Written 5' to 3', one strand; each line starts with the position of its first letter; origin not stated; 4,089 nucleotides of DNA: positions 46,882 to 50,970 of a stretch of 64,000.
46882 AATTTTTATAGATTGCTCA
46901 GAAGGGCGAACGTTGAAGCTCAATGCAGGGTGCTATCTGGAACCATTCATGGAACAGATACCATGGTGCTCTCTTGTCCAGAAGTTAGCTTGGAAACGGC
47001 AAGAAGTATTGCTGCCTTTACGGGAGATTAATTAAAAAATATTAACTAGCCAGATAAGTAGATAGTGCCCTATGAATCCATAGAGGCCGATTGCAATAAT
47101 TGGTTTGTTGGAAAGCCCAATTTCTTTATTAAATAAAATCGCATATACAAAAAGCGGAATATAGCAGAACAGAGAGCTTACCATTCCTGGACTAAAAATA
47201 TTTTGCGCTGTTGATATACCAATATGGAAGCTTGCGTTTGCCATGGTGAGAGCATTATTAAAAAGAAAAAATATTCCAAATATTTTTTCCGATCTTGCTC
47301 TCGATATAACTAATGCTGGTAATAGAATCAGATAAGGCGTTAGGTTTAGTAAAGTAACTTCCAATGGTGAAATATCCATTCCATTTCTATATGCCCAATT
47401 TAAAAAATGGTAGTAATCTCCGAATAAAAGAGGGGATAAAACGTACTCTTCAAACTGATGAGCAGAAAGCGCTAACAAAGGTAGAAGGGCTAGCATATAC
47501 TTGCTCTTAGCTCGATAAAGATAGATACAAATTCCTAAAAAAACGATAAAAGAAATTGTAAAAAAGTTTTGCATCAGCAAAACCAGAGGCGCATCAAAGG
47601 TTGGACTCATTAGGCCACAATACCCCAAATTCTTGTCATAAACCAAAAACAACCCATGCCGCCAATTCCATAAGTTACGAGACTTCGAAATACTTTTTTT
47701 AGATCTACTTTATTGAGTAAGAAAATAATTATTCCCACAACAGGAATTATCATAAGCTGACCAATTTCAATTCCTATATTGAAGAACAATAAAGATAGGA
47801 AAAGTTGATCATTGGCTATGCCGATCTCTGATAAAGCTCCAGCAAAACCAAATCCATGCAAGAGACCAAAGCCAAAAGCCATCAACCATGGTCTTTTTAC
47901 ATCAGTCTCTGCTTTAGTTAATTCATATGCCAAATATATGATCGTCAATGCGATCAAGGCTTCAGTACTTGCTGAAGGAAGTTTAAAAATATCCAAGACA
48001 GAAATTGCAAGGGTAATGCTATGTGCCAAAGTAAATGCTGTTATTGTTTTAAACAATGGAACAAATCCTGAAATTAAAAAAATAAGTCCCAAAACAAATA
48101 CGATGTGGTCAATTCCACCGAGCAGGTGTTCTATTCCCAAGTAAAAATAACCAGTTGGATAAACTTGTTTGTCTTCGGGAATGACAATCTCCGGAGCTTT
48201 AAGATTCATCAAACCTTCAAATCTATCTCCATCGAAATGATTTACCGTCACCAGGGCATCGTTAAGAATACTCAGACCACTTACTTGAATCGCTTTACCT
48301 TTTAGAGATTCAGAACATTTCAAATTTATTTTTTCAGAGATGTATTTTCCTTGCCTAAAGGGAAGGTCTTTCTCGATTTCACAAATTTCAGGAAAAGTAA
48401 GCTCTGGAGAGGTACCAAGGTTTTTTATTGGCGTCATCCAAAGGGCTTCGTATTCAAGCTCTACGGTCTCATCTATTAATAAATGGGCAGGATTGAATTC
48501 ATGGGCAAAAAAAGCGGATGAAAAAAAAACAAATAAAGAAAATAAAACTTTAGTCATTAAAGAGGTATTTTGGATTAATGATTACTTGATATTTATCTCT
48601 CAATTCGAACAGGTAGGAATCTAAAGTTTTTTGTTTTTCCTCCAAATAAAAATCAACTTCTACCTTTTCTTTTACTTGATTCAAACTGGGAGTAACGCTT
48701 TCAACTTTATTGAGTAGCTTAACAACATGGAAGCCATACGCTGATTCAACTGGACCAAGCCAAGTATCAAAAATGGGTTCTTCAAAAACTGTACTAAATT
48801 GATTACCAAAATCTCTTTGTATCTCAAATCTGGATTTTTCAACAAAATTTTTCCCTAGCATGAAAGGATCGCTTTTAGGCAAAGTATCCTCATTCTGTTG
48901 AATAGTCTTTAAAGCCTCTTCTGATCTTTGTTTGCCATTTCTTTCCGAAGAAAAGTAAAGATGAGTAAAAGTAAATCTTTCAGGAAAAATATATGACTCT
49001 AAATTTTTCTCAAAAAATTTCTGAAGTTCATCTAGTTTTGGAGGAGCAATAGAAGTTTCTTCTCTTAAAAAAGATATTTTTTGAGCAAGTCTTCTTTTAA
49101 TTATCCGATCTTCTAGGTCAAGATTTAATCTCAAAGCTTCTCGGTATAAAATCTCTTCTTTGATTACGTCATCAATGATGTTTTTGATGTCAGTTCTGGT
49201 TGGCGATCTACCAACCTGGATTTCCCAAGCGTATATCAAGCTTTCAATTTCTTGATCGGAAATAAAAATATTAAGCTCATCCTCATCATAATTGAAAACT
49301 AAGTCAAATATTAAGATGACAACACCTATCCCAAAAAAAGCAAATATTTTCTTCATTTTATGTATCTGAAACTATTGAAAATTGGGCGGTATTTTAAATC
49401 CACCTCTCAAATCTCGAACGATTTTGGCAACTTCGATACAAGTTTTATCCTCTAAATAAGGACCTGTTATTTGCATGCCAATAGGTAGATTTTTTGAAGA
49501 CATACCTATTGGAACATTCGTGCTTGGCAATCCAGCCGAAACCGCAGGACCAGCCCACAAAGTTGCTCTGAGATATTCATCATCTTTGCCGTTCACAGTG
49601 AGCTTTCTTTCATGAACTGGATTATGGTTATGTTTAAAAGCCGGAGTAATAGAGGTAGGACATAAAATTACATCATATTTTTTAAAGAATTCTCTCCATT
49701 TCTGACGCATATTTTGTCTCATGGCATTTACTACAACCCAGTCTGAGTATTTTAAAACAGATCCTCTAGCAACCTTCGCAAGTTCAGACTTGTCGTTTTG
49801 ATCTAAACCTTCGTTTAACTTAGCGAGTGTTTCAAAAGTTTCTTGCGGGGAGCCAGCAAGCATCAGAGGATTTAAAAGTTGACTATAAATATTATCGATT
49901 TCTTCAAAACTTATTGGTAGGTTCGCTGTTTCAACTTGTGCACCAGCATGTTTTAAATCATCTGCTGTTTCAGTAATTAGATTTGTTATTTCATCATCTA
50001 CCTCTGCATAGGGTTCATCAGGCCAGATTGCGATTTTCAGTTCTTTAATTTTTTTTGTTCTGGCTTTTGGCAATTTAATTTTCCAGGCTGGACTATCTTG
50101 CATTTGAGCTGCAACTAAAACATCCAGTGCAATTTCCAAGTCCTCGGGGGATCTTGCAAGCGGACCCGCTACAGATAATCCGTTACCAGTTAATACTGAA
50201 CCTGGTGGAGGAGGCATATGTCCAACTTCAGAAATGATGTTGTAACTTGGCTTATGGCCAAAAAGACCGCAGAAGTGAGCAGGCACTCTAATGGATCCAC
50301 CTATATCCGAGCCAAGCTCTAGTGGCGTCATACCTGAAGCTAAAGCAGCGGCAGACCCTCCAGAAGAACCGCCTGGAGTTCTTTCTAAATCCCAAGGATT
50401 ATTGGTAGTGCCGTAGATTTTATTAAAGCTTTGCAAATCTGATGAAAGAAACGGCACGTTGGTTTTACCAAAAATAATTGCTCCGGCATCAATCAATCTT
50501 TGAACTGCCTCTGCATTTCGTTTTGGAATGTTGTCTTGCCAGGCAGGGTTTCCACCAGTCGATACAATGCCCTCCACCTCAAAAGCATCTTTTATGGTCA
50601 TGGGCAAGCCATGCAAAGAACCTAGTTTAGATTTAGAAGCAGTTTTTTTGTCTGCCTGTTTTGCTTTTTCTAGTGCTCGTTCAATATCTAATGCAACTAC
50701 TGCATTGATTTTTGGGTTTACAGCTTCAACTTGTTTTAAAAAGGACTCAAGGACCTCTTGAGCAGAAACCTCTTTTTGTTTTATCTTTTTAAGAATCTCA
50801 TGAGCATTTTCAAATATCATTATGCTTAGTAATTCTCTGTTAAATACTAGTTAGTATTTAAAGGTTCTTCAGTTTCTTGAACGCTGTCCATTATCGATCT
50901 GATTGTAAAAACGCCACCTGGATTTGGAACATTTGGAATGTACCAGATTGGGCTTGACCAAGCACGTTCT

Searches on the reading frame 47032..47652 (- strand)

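Call 34: search_protein_families(library=pfam, proteins=[window:47032-47652:-], max_evalue=0.00001)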
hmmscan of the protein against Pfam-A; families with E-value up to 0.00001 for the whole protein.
window:47032-47652:- (206 aa): 1 family
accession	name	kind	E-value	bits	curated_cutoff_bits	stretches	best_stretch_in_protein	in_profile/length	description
PF13787.11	HXXEE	-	2.4e-08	35.2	25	1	59-171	4-114/114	Protein of unknown function with HXXEE motif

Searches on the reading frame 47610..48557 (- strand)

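Call 34: search_protein_families(library=pfam, proteins=[window:47610-48557:-], max_evalue=0.00001)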
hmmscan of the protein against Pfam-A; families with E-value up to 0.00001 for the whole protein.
window:47610-48557:- (315 aa): 1 family
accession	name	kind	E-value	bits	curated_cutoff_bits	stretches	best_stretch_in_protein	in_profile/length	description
PF13795.12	HupE_UreJ_2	-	2.3e-43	148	24.5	1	137-283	1-154/156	HupE / UreJ protein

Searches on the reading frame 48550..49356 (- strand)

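Call 34: search_protein_families(library=pfam, proteins=[window:48550-49356:-], max_evalue=0.00001)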
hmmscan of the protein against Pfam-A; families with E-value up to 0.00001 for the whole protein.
window:48550-49356:- (268 aa): 1 family
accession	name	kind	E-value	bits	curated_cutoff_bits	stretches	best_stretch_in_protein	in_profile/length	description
PF13145.12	Rotamase_2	-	3.5e-11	44.4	27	1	109-230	4-121/121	PPIC-type PPIASE domain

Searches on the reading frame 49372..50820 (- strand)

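Call 34: search_protein_families(library=pfam, proteins=[window:49372-50820:-], max_evalue=0.00001)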
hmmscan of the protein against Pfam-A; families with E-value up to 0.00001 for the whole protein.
window:49372-50820:- (482 aa): 1 family
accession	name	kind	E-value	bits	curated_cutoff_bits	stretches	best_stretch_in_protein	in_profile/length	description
PF01425.27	Amidase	-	1.8e-107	360.6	27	1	22-461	1-444/445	Amidase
